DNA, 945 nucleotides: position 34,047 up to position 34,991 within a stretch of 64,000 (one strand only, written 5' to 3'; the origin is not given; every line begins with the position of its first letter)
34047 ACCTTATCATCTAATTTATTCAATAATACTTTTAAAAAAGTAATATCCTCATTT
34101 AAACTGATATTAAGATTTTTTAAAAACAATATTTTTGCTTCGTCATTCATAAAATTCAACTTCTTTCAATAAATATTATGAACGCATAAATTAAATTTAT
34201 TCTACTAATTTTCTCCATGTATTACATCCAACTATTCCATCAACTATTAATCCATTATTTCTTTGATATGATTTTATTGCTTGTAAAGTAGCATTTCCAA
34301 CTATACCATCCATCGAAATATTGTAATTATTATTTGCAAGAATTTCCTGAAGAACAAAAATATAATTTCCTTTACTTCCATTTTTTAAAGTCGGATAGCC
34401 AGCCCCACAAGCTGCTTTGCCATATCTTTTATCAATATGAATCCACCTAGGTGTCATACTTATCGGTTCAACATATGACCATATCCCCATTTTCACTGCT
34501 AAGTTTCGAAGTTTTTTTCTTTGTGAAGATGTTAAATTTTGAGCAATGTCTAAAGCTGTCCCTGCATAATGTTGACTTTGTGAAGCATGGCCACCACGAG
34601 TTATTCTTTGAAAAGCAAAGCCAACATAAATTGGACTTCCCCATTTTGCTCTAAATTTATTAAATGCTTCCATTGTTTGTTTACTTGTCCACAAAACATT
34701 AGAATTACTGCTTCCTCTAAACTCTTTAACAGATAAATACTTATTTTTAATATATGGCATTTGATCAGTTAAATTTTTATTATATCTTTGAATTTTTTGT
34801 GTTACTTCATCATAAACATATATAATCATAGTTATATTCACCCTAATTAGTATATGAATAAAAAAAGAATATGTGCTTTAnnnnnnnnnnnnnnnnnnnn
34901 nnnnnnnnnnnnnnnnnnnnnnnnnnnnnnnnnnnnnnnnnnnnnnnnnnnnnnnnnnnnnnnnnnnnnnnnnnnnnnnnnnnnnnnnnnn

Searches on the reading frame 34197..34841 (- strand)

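Call 52: search_protein_families(library=pfam, proteins=[window:34197-34841:-], max_evalue=0.00001)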
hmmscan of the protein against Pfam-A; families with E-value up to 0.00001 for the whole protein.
window:34197-34841:- (214 aa): 3 families
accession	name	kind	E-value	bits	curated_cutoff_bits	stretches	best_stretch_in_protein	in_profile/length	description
PF01471.23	PG_binding_1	-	3.8e-13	49.9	23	1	163-212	7-57/57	Putative peptidoglycan binding domain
PF08291.16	Peptidase_M15_3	-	3.6e-08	34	23.2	1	53-137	25-108/108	Peptidase M15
PF09374.15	PG_binding_3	-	1.3e-07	32.1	24.6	1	162-194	4-34/76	Predicted Peptidoglycan domain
